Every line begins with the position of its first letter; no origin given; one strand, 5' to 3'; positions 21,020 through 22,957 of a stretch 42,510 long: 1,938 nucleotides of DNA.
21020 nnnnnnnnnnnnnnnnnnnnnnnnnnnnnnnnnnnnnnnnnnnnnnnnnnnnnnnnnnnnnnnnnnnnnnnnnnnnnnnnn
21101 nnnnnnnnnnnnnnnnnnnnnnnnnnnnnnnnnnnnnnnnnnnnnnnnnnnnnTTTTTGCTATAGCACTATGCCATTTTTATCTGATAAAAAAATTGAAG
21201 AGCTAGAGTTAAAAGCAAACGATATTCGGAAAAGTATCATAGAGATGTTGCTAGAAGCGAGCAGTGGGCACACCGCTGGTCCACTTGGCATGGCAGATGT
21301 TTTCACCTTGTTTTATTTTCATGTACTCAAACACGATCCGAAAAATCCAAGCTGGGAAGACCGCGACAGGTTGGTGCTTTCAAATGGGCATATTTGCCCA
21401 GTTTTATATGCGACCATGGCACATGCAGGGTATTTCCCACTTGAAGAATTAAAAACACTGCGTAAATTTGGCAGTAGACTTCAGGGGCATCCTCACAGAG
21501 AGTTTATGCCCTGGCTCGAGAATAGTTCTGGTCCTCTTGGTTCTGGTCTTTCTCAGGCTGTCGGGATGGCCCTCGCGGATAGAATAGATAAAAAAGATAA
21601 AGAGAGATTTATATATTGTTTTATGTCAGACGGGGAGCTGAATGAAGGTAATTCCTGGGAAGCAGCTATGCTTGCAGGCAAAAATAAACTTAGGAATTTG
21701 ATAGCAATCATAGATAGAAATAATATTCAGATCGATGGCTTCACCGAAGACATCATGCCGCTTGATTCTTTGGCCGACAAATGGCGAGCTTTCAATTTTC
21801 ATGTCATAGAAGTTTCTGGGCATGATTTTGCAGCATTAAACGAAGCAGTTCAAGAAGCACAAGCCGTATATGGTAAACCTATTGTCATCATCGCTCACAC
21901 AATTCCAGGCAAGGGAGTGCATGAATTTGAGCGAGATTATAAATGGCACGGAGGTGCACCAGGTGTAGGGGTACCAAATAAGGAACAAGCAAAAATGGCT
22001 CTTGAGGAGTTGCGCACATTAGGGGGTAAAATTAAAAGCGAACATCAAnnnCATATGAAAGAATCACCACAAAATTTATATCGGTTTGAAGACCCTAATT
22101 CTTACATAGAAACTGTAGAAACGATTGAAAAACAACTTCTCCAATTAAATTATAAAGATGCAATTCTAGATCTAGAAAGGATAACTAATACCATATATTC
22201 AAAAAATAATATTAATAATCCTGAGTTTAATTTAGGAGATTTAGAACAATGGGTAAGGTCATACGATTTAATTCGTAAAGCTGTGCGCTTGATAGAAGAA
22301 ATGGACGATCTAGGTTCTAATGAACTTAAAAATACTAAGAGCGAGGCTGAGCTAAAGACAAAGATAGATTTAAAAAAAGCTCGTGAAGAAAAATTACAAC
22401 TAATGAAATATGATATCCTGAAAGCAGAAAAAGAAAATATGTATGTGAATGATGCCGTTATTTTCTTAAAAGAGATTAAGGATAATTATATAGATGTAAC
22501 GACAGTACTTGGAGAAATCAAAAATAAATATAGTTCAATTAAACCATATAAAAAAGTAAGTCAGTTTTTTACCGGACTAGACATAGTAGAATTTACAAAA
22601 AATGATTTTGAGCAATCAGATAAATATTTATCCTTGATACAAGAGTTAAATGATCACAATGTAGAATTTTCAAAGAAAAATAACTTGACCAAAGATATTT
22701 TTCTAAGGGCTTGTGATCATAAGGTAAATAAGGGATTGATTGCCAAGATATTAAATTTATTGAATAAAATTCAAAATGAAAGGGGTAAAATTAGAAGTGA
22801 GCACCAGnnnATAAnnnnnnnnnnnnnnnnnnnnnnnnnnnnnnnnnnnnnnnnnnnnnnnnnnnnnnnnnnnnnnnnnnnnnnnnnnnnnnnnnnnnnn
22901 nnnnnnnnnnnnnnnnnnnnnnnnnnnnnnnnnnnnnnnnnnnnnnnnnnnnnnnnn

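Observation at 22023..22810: AT-rich ORF inserted between the two transketolase subunit genes, bounded by a duplicated 3' end of tkt-N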

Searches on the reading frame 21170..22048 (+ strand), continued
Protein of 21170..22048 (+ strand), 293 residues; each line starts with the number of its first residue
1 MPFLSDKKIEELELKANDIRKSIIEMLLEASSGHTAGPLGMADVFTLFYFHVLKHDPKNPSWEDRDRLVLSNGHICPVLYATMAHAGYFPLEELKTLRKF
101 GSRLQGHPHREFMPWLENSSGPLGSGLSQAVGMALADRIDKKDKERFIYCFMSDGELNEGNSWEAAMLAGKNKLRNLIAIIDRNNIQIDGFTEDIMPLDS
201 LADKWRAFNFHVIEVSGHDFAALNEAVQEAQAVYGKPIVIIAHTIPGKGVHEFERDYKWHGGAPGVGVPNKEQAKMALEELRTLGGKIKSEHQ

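Call 70: find_encoding_contigs(protein=P0127, flank=2500, max_places=3)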
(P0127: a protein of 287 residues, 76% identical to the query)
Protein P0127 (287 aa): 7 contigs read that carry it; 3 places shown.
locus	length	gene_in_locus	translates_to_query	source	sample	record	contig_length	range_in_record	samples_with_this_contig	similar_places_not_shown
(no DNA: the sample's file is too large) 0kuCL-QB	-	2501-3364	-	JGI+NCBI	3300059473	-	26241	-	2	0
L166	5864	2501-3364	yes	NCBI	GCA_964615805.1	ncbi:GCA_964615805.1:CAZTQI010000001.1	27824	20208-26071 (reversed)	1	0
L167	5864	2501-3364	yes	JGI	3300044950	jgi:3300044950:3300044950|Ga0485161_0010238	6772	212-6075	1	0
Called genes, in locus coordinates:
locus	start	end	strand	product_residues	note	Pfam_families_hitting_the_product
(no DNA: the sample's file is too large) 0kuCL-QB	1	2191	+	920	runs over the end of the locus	PF01326:PPDK_N, PF00391:PEP-utilizers, PF02896:PEP-utilizers_C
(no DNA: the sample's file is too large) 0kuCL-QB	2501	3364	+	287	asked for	PF02498:Bro-N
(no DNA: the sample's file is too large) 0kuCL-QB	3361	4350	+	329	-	PF00005:ABC_tran, PF13304:AAA_21 (weak)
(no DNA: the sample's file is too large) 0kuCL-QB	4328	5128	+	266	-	PF06182:ABC2_membrane_6 (weak)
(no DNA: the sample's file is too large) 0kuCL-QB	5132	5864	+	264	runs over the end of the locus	PF06182:ABC2_membrane_6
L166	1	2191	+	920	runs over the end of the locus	PF01326:PPDK_N, PF00391:PEP-utilizers, PF02896:PEP-utilizers_C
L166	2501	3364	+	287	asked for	PF02498:Bro-N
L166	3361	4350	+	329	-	PF00005:ABC_tran, PF13304:AAA_21 (weak)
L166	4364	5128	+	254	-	PF06182:ABC2_membrane_6 (weak)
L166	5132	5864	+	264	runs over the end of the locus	PF06182:ABC2_membrane_6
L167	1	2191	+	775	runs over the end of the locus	PF01326:PPDK_N, PF00391:PEP-utilizers, PF02896:PEP-utilizers_C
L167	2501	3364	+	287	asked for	PF02498:Bro-N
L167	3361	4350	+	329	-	PF00005:ABC_tran, PF13304:AAA_21 (weak)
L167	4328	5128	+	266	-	PF06182:ABC2_membrane_6 (weak)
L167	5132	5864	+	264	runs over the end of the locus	PF06182:ABC2_membrane_6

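Call 71: find_encoding_contigs(protein=P0137, flank=2500, max_places=4)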
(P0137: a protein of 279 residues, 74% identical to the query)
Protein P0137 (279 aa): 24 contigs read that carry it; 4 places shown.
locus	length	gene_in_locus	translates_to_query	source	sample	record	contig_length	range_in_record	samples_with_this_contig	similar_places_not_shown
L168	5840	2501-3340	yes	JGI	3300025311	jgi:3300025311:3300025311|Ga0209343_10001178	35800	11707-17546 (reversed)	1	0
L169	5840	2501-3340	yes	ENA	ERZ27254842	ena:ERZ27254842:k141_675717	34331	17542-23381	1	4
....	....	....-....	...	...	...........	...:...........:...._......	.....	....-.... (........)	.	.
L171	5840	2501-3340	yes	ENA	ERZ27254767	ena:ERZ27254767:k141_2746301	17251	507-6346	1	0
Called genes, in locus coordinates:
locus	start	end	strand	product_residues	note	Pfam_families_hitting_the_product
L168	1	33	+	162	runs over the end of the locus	PF03073:TspO_MBR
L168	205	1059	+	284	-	PF04383:KilA-N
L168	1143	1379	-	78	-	-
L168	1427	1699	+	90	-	-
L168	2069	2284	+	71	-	-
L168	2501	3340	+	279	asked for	PF02498:Bro-N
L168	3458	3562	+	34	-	-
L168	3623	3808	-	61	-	-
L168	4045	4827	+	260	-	PF00565:SNase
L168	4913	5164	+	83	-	PF00581:Rhodanese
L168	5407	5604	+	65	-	PF00313:CSD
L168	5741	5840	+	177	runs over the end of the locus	-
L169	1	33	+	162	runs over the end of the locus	PF03073:TspO_MBR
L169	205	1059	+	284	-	PF04383:KilA-N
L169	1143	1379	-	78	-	-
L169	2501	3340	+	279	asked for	PF02498:Bro-N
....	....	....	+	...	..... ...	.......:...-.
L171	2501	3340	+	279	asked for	PF02498:Bro-N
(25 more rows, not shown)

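Call 74: search_solved_structures(query=window:21170-22048:+, max_evalue=1e-20, show_alignments=1)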
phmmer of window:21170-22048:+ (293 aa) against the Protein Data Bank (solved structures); distinct sequences matched with E-value up to 1e-20: 41.
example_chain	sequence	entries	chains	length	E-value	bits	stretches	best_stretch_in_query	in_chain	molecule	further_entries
6yak_AAA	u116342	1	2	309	4.8e-74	252.4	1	8-283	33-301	N-terminal component of the split chain transketolase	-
3m34_A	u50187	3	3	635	8e-53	182.7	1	9-272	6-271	Transketolase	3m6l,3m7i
3l84_A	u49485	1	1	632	9.9e-53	182.4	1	9-272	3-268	Transketolase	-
5hht_A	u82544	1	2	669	2.6e-52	181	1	16-262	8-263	Transketolase 1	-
2r5n_A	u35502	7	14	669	2.6e-52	181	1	16-262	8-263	Transketolase 1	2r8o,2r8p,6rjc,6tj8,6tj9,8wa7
3kom_A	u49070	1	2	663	9.8e-52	179.1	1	16-262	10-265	Transketolase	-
1qgd_A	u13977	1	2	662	1.8e-51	178.2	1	16-262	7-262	PROTEIN (TRANSKETOLASE)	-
5vrb_A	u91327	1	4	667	4.1e-49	170.5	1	16-265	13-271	Transketolase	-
8r3o_A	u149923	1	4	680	2.1e-48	168.2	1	16-263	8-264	Transketolase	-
3uk1_A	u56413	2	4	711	8.7e-47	162.9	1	13-265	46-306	Transketolase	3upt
8qmf_A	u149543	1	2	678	2.1e-46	161.6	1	16-265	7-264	Transketolase 2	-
3ooy_A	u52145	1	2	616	7.3e-45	156.6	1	3-262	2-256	Transketolase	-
3mos_A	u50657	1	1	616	1.4e-44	155.6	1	7-262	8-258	Transketolase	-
4kxu_A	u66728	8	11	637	1.6e-44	155.4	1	7-262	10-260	Transketolase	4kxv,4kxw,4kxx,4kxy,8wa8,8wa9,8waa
6rjb_A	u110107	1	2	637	1.6e-44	155.4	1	7-262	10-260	Transketolase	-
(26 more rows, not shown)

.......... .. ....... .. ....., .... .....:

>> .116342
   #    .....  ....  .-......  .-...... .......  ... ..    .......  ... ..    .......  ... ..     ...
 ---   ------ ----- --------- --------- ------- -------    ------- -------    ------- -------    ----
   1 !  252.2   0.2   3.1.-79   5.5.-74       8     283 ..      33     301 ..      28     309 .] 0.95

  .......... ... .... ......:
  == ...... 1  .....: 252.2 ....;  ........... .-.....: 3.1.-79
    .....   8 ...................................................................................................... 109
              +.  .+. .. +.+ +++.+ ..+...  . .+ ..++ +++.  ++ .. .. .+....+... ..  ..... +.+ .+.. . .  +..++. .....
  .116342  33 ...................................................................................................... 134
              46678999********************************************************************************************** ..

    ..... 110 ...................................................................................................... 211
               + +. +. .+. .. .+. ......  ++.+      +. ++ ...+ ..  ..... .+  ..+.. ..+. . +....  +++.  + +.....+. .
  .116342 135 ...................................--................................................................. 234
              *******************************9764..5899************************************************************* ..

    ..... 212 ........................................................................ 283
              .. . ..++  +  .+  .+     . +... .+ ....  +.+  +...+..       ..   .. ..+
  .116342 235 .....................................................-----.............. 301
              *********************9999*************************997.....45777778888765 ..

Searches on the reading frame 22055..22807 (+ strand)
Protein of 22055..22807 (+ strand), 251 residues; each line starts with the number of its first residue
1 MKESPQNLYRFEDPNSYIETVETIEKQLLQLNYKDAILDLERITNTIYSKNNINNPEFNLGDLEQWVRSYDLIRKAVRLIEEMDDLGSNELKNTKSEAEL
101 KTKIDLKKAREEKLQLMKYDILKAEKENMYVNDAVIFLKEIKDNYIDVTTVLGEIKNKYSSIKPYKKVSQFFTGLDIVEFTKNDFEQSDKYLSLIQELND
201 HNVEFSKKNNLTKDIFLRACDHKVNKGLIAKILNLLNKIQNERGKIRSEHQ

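Call 5: search_protein_families(library=pfam, proteins=[window:22055-22807:+], max_evalue=1)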
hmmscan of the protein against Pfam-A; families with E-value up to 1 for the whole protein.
window:22055-22807:+ (251 aa): 0 families

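Call 6: search_protein_families(library=phrogs, proteins=[window:22055-22807:+], max_evalue=1)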
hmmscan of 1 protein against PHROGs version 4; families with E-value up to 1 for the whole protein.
window:22055-22807:+ (251 aa): 2 families
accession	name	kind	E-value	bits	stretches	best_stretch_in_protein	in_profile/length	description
phrog_30824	-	unknown function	0.079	14.4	1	110-152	10-53/69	-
phrog_17433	-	unknown function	0.086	14.1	0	108-157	37-85/96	-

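Call 7: find_homologous_proteins(query=window:22055-22807:+, max_evalue=0.01)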
Query window:22055-22807:+ (251 aa): 1 proteins with E <= 0.01 among 617 candidates.
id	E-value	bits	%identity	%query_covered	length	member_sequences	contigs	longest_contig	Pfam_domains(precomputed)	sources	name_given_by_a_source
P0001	2.5e-154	530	100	100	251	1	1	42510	-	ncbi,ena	-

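Call 15: find_encoding_contigs(protein=P0001, flank=3000, max_places=4)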
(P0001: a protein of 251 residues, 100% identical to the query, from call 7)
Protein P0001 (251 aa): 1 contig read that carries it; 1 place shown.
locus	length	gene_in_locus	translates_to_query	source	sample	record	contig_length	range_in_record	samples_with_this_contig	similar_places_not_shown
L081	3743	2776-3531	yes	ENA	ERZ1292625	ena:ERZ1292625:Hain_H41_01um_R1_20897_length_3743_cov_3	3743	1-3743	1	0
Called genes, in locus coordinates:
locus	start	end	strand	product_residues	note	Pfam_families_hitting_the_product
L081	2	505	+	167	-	?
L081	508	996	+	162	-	PF02502:LacAB_rpiB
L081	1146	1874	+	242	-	PF00834:Ribul_P_3_epim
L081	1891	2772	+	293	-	PF13292:DXP_synthase_N, PF00456:Transketolase_N, PF00676:E1_dh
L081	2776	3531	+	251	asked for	-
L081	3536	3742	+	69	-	?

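Call 21: predict_structure(protein=window:22055-22807:+)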
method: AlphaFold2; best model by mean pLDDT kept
length: 251 residues; sequences in the alignment: 1
mean_pLDDT: 51.9   pTM: 0.45
mean pLDDT of the five models: 51.9, 49.8, 43.1, 42.7, 36.3
residues with pLDDT >= 90: 0; 70-90: 66; 50-70: 39; < 50: 146
segments of 3 or more residues with pLDDT < 50: 1-12, 50-58, 88-92, 136-251
pLDDT, mean of each block of 10 residues (from residue 1): 36 62 84 85 65 44 73 82 62 53 71 82 73 49 41 38 32 29 30 35 30 31 35 41 37 31
secondary structure, 60 per line:
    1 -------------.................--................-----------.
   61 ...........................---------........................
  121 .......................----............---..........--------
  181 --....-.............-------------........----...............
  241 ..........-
elements in order: H14-30 H33-48 H60-87 H97-143 H148-159 H163-172 H183-186 H188-200 H214-221 H226-250

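Call 22: search_protein_representatives(protein=window:22055-22807:+)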
Query: 251 residues. Proteins with E-value up to 0.001 (for the whole library): 1; up to 1e-10: 1; up to 1e-30: 1. The best 1 are listed.
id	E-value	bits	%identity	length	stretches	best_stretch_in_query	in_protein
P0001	7.8e-155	529.5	100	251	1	1-251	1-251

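Call 36: search_protein_families(library=padloc, proteins=[window:22055-22807:+], max_evalue=1)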
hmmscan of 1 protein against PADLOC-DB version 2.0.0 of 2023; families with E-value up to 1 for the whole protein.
window:22055-22807:+ (251 aa): 0 families

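Call 37: search_protein_families(library=ncbifam, proteins=[window:22055-22807:+], max_evalue=1)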
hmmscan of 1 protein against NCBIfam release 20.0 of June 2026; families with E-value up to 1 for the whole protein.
window:22055-22807:+ (251 aa): 0 families

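Call 40: fold_search(model_id=the predicted structure, library=pdb)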
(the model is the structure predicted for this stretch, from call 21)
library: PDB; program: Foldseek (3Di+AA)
matches with E <= 10: 157; with E <= 0.001: 0
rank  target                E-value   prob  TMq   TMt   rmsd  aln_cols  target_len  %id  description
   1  8qhx                  2.1e-01  0.13  0.15  0.18  43.9       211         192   14  280A Vipp1 H1-6 helical tubes in the presence of EPL (released 2024-09-18)
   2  7aam_B                1.1e+00  0.10  0.17  0.16  42.8       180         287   12  Crystal structure of the F-BAR domain of PSTIPIP1 bound to the CTH domain of the phosphatase LYP (released 2022-02-23)
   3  6e8g_AA               1.2e+00  0.06  0.15  0.20  37.2       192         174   14  CryoEM reconstruction of IST1-CHMP1B copolymer filament bound to ssDNA at 2.9 Angstrom resolution (released 2018-08-15)
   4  7udc_B                1.4e+00  0.06  0.18  0.20  22.3       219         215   11  cryo-EM structures of a synaptobrevin-Munc18-1-syntaxin-1 complex class1 (released 2022-04-06)
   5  7aal_A                1.5e+00  0.08  0.16  0.15  42.2       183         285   10  Crystal structure of the F-BAR domain of PSTIPIP1, G258A mutant (released 2022-02-23)
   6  4to9_B                1.6e+00  0.10  0.18  0.26  21.4       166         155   17  2.0A resolution structure of BfrB (N148L) from Pseudomonas aeruginosa (released 2015-02-11)
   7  7aan_B                1.6e+00  0.08  0.17  0.15  42.7       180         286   12  Crystal structure of the F-BAR domain of PSTIPIP1 (released 2022-02-23)
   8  9m08_C                1.7e+00  0.16  0.21  0.31  23.7       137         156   11  Structure of outer membrane lipoprotein QseG and histidine kinase QseE complex (released 2025-11-19)
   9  4xkt_A                1.7e+00  0.08  0.18  0.26  21.0       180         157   17  E coli BFR variant Y149F (released 2015-12-16)
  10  4u3g_A                1.9e+00  0.08  0.17  0.24  21.1       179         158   17  Crystal structure of Escherichia coli bacterioferritin mutant D132F (released 2014-12-24)
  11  6lul_MODEL_1_A        1.9e+00  0.06  0.20  0.22  18.4       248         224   14  NMR structure and dynamics studies of yeast respiratory super-complex factor 2 in micelles (released 2020-10-07)
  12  5aqk_B                2.1e+00  0.21  0.21  0.43   7.1       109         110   14  Fragment-based screening of HSP70 sheds light on the functional role of ATP-binding site residues (released 2016-10-05)
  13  8uao_A                2.1e+00  0.11  0.24  0.26  20.7       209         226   18  DpHF18 filament (released 2024-04-10)
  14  6ewy                  2.2e+00  0.10  0.23  0.27  33.8       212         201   14  RipA Peptidoglycan hydrolase (Rv1477, Mycobacterium tuberculosis) N-terminal domain (released 2018-05-02)
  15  8gy1                  2.2e+00  0.08  0.20  0.28  20.1       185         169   14  Crystal structure of Ag+ binding to Dendrorhynchus zhejiangensis ferritin (released 2023-03-29)
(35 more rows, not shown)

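Call 50: find_related_loci(query=window:22055-22807:+, collection=viral_contigs, flank=5000)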
Query window:22055-22807:+ (251 aa) in viral_contigs; peptide patterns used: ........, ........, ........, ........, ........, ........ (x = any residue, [..] = any of these).
2 stretches matched a pattern, but none encodes a relative of the query by tblastn (E <= 1e-3).

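Call 73: search_solved_structures(query=window:22055-22807:+, max_evalue=10)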
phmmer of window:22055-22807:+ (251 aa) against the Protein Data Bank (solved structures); distinct sequences matched with E-value up to 10: 0.
